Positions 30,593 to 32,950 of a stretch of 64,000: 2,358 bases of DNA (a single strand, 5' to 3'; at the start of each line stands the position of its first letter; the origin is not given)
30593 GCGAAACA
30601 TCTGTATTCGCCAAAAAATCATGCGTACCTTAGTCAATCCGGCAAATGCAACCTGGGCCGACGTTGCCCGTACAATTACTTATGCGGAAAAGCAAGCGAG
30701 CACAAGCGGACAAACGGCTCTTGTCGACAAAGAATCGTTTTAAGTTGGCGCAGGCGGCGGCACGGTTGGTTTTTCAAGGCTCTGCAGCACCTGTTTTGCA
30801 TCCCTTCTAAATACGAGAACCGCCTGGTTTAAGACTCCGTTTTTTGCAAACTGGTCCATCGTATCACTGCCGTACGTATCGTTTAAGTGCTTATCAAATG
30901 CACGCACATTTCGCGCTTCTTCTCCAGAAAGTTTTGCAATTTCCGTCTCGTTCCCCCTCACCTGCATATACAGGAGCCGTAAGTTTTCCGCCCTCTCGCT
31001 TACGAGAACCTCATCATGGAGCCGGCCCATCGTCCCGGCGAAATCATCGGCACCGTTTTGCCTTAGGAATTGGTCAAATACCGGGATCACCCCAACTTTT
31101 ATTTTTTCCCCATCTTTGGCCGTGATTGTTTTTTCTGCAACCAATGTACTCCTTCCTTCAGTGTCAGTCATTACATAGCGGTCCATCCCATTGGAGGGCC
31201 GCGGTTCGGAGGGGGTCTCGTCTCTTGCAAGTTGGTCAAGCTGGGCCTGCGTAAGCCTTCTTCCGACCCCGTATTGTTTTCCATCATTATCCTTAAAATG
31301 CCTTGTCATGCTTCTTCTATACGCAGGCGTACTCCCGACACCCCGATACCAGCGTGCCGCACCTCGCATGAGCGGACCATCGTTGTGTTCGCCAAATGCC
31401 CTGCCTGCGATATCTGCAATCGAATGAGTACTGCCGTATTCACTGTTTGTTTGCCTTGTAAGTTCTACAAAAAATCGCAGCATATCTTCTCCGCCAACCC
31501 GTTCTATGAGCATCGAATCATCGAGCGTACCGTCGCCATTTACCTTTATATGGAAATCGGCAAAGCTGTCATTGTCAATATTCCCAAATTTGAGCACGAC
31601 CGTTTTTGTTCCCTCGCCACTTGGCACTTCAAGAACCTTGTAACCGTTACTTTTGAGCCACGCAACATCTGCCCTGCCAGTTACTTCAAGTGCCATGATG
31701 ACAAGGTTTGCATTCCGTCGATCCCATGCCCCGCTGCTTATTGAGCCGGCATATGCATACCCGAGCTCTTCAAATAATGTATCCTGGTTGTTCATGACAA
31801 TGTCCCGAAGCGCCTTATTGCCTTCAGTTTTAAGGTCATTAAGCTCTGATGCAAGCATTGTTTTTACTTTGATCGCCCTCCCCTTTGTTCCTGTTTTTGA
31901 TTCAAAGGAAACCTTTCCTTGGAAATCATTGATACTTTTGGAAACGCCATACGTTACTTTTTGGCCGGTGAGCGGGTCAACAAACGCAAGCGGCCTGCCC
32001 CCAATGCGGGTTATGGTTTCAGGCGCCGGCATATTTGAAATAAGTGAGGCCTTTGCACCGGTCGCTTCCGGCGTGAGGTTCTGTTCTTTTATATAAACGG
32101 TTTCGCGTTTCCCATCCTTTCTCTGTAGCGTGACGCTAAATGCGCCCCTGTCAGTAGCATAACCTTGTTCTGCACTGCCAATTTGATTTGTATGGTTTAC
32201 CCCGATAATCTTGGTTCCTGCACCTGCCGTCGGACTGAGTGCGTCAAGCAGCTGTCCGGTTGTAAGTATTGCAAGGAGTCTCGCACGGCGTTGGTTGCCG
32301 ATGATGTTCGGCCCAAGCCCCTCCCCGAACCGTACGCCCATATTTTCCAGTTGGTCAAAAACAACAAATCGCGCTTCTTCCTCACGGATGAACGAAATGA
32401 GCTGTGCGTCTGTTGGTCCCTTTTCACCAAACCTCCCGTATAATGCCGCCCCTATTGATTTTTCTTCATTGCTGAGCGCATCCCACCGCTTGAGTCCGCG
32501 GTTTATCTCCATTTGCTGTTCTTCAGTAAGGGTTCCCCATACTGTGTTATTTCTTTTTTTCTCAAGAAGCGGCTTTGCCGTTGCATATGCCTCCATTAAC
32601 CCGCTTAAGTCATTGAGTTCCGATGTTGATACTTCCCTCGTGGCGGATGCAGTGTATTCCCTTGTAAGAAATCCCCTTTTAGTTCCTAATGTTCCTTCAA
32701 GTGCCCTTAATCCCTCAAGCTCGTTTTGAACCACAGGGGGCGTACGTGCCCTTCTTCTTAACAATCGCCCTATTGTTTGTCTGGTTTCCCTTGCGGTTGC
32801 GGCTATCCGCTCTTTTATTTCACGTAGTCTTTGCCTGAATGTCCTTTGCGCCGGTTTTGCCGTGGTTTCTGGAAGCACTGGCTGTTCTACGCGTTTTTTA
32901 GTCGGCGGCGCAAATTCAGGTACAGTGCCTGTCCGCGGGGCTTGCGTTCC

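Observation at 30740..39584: Giant 2865 aa alpha-helical protein with a central glycine-zipper-like hydrophobic segment, coupled to an 80 aa partner gene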

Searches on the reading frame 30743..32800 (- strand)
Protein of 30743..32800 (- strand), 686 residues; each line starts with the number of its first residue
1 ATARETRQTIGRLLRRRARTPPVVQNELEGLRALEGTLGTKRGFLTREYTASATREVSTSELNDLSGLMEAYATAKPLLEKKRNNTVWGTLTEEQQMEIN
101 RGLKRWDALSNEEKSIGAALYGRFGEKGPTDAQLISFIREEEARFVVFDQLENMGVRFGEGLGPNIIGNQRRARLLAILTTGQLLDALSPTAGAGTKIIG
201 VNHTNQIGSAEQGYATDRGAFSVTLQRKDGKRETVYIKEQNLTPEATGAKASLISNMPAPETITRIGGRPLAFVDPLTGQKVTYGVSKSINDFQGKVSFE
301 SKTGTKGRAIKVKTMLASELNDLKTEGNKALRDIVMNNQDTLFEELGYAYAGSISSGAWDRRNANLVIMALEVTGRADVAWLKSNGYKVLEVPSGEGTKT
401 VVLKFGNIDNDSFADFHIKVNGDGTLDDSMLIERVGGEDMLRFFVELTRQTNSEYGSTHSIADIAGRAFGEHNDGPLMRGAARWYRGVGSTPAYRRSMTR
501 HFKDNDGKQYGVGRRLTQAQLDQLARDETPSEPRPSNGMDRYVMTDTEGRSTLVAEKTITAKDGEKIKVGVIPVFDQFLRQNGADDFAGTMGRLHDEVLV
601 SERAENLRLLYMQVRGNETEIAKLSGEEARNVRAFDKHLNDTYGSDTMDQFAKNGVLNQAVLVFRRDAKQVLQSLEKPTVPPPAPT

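Call 13: search_solved_structures(query=window:30743-32800:-, max_evalue=10, show_alignments=2)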
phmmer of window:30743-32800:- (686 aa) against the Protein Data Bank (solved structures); distinct sequences matched with E-value up to 10: 1.
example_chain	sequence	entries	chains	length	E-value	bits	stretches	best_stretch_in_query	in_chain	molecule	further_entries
2k3a_A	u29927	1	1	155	2.7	9.6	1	184-221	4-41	CHAP domain protein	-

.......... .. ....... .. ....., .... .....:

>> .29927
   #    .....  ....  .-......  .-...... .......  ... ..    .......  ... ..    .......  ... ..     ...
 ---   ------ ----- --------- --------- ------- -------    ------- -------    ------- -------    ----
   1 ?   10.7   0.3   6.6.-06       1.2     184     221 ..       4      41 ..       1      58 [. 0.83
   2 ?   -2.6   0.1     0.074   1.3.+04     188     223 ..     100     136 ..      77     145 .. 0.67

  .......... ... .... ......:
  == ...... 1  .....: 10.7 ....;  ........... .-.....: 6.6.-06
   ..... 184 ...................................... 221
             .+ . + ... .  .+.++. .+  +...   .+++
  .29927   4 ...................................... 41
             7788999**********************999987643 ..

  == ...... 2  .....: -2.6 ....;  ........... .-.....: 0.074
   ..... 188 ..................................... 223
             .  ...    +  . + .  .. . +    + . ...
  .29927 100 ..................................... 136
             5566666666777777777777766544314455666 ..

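Call 23: search_protein_representatives(protein=window:30743-32800:-)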
Query: 686 residues. Proteins with E-value up to 0.001 (for the whole library): 38; up to 1e-10: 35; up to 1e-30: 6. The best 38 are listed.
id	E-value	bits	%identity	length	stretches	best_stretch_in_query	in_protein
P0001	0.0e+00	1518.9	100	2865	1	1-686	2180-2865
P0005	2.9e-45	171.4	30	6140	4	176-558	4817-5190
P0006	1.2e-41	159.4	32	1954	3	217-522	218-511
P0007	1.8e-41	158.8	37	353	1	257-581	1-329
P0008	3.8e-36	141.3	35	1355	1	218-559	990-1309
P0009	8.2e-33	130.2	33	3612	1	179-599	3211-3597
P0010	5.2e-30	121.0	35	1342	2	219-557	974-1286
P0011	2.1e-27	112.4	35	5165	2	233-453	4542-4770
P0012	2.3e-27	112.2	35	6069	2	206-561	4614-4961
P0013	8.4e-27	110.4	32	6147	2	231-557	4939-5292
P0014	1.2e-26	109.9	31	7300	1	219-519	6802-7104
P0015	1.2e-25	106.5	33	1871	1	217-555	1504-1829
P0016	5.8e-25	104.3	31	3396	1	218-528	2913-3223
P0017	8.8e-25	103.7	33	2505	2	218-452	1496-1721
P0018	2.2e-24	102.4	29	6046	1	221-560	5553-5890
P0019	1.2e-23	100.0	31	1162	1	234-555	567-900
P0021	9.4e-21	90.4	28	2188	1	219-553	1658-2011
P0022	2.8e-20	88.8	29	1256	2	175-559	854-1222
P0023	8.7e-20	87.2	28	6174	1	234-559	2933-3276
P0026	8.9e-19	83.9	30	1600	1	219-556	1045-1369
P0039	1.5e-09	53.4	25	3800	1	201-523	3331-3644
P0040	5.1e-07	45.0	30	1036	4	199-286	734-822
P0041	1.1e-06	43.9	26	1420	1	217-588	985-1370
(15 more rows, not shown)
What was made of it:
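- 31118..32185 (-): Protein-kinase-like domain of PI3K/PI4K type, res 2385-2740. phmmer against 1.84e9 representatives gave 38 hits (call 23).
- On Polymorphic toxin-immunity systems (LXG, Rhs, CdiA, MARTX types): The C-terminal kinase is the conserved module (call 23).
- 38 clusters among 1.84e9 representatives (call 23).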

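Call 35: list_cluster_members(proteins=[P0005, P0006, P0007, P0008, P0009, P0010, P0012, P0014, P0016, P0022])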
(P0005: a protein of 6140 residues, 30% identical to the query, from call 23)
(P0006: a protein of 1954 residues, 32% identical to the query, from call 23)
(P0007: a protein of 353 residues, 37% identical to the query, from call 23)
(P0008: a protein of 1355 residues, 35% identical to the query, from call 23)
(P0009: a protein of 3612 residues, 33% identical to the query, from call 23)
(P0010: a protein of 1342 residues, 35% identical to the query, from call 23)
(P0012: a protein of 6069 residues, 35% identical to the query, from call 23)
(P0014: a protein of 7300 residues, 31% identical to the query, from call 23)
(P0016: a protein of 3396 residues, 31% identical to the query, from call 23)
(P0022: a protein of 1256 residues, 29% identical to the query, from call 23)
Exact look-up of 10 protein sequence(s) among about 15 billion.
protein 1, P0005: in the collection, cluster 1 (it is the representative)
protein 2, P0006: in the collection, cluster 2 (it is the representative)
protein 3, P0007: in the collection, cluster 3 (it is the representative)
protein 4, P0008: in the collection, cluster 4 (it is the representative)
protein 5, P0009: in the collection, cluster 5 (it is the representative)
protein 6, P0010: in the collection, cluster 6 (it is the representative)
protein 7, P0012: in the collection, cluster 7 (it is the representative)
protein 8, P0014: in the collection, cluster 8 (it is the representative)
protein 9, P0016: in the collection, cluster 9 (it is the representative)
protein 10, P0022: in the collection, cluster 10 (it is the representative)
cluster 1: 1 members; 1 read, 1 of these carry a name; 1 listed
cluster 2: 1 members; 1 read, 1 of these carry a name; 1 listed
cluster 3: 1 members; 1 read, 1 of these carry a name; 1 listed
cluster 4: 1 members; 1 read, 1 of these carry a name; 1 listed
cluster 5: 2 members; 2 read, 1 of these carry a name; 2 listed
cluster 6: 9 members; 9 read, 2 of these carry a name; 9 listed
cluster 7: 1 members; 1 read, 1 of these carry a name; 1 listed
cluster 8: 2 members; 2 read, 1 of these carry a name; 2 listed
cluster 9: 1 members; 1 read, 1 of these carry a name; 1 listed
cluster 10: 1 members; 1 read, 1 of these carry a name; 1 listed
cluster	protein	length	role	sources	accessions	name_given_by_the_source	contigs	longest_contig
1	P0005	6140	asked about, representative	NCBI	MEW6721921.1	MAG: hypothetical protein AB1324_01525 [Candidatus Micrarchaeota archaeon]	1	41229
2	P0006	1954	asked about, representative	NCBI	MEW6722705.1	MAG: hypothetical protein AB1324_05575, partial [Candidatus Micrarchaeota archaeon]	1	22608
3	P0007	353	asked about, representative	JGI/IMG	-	hypothetical protein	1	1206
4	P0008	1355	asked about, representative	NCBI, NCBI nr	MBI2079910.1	hypothetical protein HYT84_04030 [Candidatus Micrarchaeota archaeon] | hypothetical protein [Candidatus Micrarchaeota archaeon]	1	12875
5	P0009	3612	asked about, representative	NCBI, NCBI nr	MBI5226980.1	hypothetical protein HY988_00195 [Candidatus Micrarchaeota archaeon] | hypothetical protein [Candidatus Micrarchaeota archaeon]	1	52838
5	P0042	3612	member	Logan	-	-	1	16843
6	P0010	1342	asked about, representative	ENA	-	-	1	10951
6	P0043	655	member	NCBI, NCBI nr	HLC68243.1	MAG TPA: hypothetical protein VJH24_00250, partial [Candidatus Bilamarchaeaceae archaeon] | hypothetical protein [Candidatus Bilamarchaeaceae archaeon]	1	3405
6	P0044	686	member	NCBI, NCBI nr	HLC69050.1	MAG TPA: hypothetical protein VJH24_04385, partial [Candidatus Bilamarchaeaceae archaeon] | hypothetical protein [Candidatus Bilamarchaeaceae archaeon]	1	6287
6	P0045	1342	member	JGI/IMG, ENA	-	-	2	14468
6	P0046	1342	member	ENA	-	-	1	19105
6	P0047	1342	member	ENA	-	-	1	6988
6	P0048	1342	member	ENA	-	-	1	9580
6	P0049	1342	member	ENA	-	-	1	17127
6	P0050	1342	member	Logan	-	-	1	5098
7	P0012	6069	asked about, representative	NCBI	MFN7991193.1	MAG: hypothetical protein U0R44_03465 [Candidatus Micrarchaeia archaeon]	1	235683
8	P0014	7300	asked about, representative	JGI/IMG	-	hypothetical protein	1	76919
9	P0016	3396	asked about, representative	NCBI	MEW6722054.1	MAG: hypothetical protein AB1324_02240 [Candidatus Micrarchaeota archaeon]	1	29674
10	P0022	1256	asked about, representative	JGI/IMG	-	hypothetical protein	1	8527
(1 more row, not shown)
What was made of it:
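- Several divergent paralogues occur per small genome (call 35).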

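Call 49: search_protein_families(library=pfam, proteins=[P0009, P0016, P0008, P0010], max_evalue=0.01)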
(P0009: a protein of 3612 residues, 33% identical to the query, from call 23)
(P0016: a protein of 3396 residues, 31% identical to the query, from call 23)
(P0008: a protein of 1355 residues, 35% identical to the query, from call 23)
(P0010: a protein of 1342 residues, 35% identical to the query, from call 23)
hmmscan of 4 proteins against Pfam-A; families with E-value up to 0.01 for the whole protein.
P0009 (3612 aa): 0 families

P0016 (3396 aa): 0 families

P0008 (1355 aa): 0 families

P0010 (1342 aa): 0 families

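Call 51: find_encoding_contigs(protein=P0009, flank=10000, max_places=2)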
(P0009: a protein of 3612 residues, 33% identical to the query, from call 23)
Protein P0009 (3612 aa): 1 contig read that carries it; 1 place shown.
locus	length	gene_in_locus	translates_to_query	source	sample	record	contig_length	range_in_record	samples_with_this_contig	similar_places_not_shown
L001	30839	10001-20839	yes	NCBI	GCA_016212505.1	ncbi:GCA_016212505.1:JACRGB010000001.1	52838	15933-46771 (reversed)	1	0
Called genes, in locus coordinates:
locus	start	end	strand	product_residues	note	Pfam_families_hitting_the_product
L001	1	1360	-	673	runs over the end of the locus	PF00069:Pkinase, PF07714:PK_Tyr_Ser-Thr, PF17667:Pkinase_fungal (weak)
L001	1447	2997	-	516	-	PF00069:Pkinase, PF01636:APH (faint), PF07714:PK_Tyr_Ser-Thr, PF03109:ABC1 (weak), PF14531:Kinase-like (weak)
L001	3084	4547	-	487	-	PF00587:tRNA-synt_2b, PF03129:HGTP_anticodon, PF09180:ProRS-C_1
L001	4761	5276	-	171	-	PF03994:DUF350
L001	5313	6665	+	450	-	PF01368:DHH (weak), PF21763:DHH_CID, PF02272:DHHA1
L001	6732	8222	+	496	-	-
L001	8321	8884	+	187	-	-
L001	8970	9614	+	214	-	-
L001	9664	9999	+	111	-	-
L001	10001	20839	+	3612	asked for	-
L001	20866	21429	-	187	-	-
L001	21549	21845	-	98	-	-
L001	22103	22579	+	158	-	PF04073:tRNA_edit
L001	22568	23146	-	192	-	PF13338:AbiEi_4 (weak)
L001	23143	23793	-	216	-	PF08843:AbiEii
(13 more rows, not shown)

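Call 52: find_encoding_contigs(protein=P0012, flank=8000, max_places=1)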
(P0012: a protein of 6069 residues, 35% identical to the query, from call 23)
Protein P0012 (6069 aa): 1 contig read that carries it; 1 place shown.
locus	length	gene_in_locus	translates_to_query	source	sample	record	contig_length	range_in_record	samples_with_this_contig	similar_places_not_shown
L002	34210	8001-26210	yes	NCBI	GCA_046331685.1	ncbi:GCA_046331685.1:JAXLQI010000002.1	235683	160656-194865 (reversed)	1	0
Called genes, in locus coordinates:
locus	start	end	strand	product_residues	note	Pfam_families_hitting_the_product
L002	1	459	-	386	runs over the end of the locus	-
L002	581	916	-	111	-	-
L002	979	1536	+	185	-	-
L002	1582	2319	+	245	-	PF08241:Methyltransf_11 (weak), PF13649:Methyltransf_25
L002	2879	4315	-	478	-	PF00587:tRNA-synt_2b, PF03129:HGTP_anticodon, PF09180:ProRS-C_1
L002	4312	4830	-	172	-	PF03994:DUF350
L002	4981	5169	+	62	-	-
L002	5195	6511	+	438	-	PF01368:DHH (weak), PF21763:DHH_CID, PF02272:DHHA1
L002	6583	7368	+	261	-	-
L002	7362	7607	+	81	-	-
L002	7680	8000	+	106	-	-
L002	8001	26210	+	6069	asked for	-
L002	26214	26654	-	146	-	-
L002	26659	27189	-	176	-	-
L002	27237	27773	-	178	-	-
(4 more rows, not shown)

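Call 53: find_encoding_contigs(protein=P0005, flank=8000, max_places=1)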
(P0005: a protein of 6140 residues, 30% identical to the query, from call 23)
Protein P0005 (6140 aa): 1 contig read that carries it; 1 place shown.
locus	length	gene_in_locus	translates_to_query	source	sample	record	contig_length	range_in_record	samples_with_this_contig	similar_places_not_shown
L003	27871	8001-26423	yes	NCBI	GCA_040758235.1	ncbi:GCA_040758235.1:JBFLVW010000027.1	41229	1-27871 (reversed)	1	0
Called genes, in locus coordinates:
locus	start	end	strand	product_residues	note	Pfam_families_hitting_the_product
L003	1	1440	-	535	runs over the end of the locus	PF01979:Amidohydro_1, PF13382:Adenine_deam_C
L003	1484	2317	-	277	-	PF00892:EamA, PF03151:TPT (weak)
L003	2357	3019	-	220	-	-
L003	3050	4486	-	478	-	PF00587:tRNA-synt_2b, PF03129:HGTP_anticodon, PF09180:ProRS-C_1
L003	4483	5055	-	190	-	PF03994:DUF350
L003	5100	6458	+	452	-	PF01368:DHH, PF21763:DHH_CID, PF02272:DHHA1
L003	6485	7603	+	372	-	-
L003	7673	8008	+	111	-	-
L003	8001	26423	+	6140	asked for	-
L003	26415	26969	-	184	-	-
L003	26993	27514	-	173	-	-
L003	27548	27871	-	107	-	?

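Call 54: find_encoding_contigs(protein=P0016, flank=8000, max_places=1)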
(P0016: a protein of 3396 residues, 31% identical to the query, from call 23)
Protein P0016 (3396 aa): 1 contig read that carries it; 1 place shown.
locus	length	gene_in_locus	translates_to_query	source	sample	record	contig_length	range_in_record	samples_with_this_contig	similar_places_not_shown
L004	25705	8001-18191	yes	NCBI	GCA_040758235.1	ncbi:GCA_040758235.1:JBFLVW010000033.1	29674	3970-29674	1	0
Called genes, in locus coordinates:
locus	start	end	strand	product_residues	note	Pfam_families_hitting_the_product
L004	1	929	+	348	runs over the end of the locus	PF03235:GmrSD_N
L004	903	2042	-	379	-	PF01555:N6_N4_Mtase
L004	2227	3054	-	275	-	PF02086:MethyltransfD12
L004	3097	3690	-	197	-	-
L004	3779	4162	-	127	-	PF00903:Glyoxalase, PF22677:Ble-like_N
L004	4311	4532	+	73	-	PF26688:RHH_12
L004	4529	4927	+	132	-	PF10130:PIN_2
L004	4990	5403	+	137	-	-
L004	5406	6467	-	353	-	PF00990:GGDEF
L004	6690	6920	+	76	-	PF06348:DUF1059 (weak)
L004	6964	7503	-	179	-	-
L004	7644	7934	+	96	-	-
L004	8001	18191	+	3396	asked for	-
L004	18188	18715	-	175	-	-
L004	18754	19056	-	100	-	-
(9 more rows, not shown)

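Call 64: find_encoding_contigs(protein=P0014, flank=5000, max_places=1)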
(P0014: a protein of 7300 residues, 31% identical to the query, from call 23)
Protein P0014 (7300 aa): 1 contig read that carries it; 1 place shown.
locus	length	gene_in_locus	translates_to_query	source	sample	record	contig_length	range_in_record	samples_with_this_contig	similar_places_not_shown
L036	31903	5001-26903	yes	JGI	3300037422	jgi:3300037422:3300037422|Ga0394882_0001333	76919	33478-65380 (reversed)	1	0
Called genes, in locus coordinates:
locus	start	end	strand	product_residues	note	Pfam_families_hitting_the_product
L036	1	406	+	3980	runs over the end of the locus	?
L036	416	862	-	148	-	-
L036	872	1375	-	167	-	-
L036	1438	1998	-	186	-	-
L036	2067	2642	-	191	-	-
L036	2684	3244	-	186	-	-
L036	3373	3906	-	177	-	-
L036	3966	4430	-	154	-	-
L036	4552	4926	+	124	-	-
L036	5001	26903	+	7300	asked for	-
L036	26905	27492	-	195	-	-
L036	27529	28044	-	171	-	-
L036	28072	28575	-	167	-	-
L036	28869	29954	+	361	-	-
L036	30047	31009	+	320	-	PF01137:RTC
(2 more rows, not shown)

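Call 65: find_encoding_contigs(protein=P0008, flank=5000, max_places=1)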
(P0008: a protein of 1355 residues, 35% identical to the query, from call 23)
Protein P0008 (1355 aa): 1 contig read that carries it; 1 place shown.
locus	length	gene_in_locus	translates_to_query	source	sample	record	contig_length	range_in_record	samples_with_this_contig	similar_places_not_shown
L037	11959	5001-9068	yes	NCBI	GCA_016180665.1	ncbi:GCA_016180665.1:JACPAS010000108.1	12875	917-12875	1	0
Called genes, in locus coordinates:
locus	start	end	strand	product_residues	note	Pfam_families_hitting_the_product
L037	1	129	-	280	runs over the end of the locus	PF06550:SPP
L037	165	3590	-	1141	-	PF14551:MCM_N (weak), PF17207:MCM_OB, PF00493:MCM, PF14890:Intein_splicing, PF14528:LAGLIDADG_3, PF01381:HTH_3 (weak), PF00493:MCM, PF17855:MCM_lid, +1 more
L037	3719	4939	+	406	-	PF01676:Metalloenzyme, PF10143:PhosphMutase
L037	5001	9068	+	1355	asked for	-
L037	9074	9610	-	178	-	-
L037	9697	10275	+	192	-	-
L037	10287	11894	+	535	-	-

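Call 66: find_encoding_contigs(protein=P0013, flank=5000, max_places=1)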
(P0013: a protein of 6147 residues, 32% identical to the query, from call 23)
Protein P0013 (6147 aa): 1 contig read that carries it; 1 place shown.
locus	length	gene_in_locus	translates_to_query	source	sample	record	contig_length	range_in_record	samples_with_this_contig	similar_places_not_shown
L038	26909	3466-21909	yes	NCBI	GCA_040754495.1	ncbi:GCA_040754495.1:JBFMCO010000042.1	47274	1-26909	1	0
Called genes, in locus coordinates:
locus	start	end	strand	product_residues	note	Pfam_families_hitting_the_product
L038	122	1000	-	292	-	PF01555:N6_N4_Mtase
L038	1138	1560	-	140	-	-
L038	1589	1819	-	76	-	-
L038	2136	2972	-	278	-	PF12710:HAD (weak)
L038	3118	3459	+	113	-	-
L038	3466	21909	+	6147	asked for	-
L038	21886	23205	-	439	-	PF01261:AP_endonuc_2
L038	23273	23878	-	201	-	-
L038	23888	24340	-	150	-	-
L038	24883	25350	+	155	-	PF04073:tRNA_edit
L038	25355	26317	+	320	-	PF01137:RTC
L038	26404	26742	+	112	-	-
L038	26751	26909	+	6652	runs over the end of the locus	-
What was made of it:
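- Two or three paralogues occur per MAG, and some are adjacent (calls 35, 52, 64, 66).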

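Call 67: find_encoding_contigs(protein=P0018, flank=5000, max_places=1)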
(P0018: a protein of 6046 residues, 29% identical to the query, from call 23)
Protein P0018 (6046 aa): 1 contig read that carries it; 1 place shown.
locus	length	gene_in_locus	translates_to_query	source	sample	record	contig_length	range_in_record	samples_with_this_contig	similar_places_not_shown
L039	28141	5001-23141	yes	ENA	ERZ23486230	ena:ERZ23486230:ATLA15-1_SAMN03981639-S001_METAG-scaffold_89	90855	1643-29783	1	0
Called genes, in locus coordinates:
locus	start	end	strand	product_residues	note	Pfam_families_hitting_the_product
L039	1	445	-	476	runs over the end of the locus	PF00587:tRNA-synt_2b, PF03129:HGTP_anticodon, PF09180:ProRS-C_1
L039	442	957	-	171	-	PF03994:DUF350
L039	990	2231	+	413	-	PF01368:DHH, PF21763:DHH_CID, PF02272:DHHA1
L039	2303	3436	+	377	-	-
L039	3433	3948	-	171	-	-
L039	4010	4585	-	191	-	-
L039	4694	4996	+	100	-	-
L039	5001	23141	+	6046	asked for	PF17914:HopA1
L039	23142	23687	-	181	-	-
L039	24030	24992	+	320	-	PF01137:RTC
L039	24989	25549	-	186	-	-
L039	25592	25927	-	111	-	PF01849:NAC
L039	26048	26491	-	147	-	PF01015:Ribosomal_S3Ae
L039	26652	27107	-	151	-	PF08069:Ribosomal_S13_N, PF00312:Ribosomal_S15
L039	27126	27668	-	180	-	PF01725:Ham1p_like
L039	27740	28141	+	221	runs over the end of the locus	-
